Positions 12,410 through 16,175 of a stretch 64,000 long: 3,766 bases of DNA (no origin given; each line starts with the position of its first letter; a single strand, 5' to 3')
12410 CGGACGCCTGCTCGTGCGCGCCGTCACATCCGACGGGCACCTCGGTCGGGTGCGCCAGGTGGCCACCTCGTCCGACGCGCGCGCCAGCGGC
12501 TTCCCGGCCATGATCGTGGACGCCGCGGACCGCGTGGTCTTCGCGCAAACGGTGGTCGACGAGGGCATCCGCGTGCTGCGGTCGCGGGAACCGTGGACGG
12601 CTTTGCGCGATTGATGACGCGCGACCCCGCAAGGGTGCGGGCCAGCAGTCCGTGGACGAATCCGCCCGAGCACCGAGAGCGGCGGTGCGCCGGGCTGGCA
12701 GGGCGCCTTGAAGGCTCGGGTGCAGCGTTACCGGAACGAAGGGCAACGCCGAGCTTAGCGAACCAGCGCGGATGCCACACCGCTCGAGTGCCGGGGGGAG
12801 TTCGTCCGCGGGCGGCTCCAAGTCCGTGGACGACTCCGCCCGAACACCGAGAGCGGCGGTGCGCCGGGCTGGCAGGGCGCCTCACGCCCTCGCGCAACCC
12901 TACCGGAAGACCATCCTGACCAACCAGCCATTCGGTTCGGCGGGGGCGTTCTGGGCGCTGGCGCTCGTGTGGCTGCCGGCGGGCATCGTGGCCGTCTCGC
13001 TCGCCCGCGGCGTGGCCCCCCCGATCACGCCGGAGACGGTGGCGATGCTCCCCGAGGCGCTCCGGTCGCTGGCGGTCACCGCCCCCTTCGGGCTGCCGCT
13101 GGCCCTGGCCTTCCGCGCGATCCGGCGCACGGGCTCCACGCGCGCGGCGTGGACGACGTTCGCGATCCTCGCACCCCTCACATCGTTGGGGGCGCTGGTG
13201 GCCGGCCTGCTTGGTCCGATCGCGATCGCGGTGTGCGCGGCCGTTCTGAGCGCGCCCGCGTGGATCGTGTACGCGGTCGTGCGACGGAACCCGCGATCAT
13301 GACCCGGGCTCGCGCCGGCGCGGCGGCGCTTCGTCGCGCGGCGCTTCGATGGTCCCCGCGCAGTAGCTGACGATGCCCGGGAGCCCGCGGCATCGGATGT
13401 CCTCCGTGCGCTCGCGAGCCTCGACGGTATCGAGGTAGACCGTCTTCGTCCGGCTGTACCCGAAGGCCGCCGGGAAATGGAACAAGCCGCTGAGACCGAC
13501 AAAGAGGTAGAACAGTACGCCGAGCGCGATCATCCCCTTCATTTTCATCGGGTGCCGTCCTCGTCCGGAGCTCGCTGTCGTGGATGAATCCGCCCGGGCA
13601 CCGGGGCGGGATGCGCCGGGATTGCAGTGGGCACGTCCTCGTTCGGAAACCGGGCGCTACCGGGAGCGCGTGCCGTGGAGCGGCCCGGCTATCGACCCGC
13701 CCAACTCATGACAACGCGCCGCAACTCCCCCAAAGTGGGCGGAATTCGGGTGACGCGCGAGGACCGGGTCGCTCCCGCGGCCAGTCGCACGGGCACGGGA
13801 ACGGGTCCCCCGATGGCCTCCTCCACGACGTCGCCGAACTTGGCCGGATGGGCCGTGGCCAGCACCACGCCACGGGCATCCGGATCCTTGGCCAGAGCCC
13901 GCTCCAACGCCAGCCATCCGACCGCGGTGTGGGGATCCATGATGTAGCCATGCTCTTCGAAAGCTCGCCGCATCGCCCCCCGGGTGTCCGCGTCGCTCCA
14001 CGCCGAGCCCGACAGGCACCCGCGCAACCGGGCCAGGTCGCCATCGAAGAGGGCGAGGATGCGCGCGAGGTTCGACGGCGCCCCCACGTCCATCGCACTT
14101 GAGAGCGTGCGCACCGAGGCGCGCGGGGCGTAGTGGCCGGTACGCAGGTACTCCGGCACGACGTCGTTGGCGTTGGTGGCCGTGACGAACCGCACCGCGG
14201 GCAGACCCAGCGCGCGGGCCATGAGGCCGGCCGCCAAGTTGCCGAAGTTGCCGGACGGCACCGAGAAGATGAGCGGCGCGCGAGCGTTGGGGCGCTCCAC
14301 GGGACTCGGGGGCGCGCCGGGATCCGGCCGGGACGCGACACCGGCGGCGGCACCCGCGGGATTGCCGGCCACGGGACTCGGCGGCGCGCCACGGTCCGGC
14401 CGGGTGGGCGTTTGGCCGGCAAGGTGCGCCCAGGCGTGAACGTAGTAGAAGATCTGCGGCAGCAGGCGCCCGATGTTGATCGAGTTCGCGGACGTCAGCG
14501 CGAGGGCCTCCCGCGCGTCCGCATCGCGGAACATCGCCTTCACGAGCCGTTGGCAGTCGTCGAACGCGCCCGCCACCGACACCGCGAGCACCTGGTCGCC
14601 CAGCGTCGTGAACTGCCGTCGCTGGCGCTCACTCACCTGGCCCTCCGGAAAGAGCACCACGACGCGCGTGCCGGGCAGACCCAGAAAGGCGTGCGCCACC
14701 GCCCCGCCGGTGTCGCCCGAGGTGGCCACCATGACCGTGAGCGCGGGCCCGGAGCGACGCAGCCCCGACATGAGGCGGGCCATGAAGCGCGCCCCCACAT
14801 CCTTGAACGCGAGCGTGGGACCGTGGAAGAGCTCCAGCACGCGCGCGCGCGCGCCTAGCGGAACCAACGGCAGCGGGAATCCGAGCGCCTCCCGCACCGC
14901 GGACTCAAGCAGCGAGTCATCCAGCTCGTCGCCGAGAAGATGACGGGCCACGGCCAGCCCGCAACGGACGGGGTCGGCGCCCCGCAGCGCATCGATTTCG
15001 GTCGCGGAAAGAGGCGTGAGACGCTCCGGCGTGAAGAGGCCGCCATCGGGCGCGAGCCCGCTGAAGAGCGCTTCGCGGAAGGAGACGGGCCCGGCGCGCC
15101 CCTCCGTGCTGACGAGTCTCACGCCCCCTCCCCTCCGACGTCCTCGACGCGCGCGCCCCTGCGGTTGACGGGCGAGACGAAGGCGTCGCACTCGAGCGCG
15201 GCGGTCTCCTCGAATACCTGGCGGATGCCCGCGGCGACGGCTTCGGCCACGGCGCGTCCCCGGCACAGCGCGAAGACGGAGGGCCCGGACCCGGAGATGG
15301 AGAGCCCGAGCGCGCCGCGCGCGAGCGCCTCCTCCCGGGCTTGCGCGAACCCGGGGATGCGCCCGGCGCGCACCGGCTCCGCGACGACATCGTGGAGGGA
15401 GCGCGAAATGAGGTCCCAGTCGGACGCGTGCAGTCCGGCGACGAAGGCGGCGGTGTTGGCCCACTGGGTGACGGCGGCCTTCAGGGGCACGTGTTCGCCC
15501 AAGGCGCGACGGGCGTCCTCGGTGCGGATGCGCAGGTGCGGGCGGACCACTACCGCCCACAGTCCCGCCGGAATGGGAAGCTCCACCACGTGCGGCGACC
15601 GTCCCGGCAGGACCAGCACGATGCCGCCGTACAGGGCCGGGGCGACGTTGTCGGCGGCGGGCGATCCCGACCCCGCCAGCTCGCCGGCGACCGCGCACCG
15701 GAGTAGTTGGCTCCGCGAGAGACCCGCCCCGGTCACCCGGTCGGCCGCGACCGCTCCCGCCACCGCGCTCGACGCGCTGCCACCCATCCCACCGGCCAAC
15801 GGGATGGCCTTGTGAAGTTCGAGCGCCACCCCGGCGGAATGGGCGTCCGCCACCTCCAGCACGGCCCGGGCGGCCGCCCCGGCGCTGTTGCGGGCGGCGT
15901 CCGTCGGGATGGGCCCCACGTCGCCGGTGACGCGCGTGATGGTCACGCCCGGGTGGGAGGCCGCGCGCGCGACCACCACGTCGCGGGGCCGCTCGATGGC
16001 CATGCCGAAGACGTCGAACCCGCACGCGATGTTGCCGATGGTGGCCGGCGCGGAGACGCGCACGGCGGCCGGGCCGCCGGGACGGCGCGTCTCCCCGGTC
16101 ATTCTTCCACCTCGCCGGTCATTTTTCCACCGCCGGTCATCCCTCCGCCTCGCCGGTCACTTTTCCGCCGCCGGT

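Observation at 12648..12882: Dispersed REP/MITE-like intergenic repeat family (at least 9 copies in 64 kb, both orientations)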

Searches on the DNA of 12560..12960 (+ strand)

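Call 19: search_rna_families(source=window, start=12560, end=12960, threshold=evalue, max_evalue=10)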
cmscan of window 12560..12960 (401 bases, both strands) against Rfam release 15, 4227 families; matches with E-value up to 10: 1.
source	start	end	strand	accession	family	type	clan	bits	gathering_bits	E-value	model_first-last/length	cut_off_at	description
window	12666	12719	+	RF02521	Virus-PTE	Cis-reg;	-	14.2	80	4.9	1-85/85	no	Panicum mosaic virus cap-independent translation enhancer RNA (PTE)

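Call 80: search_dna_similar(query=window:12646-12815:+, collection=plasmids, mode=distant, max_evalue=0.001, max_rows=10)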
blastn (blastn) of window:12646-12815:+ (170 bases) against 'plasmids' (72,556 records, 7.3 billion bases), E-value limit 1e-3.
No match.

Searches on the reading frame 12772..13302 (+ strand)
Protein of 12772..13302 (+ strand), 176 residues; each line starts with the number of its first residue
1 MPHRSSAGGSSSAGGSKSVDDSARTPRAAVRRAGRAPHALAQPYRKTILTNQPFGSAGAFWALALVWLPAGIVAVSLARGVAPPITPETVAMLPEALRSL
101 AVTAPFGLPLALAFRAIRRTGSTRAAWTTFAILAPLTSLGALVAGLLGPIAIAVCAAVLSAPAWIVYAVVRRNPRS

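Call 39: search_protein_families(library=pfam, proteins=[window:12772-13302:+], max_evalue=0.001)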
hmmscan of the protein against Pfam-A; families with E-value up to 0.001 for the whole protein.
window:12772-13302:+ (176 aa): 0 families

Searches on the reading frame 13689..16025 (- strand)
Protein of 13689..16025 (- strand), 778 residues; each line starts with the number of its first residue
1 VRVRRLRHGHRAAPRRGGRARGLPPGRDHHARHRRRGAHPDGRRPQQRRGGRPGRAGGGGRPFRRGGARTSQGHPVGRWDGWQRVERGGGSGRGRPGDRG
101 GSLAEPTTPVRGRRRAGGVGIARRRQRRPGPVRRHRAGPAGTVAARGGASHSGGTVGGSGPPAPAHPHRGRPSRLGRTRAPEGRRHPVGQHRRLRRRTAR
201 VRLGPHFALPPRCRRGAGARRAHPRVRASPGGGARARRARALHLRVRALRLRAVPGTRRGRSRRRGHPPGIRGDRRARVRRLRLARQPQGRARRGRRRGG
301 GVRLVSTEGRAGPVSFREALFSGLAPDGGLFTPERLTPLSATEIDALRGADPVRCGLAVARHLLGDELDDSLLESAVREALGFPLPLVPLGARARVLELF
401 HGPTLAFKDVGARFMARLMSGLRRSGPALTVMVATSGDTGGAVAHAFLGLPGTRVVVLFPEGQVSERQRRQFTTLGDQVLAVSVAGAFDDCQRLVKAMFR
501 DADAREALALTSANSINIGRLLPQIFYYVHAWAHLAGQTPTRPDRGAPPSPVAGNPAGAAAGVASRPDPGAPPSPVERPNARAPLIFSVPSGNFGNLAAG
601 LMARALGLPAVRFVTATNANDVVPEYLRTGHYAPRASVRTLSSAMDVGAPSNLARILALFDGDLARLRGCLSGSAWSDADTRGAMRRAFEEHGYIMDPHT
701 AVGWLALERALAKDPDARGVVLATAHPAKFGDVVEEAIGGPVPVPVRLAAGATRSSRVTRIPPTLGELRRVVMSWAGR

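Call 39: search_protein_families(library=pfam, proteins=[window:13689-16025:-], max_evalue=0.001)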
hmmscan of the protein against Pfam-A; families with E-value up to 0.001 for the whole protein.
window:13689-16025:- (778 aa): 3 families
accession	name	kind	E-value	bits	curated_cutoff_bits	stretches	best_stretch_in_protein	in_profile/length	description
PF00291.31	PALP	-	5.7e-23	82.1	35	2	398-565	29-180/295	Pyridoxal-phosphate dependent enzyme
PF14821.11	Thr_synth_N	-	8.1e-12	45.6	25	1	305-380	3-78/79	Threonine synthase N terminus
PF24857.1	THR4_C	-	9.6e-09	35.7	27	1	700-739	1-42/85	Threonine synthase, C-terminal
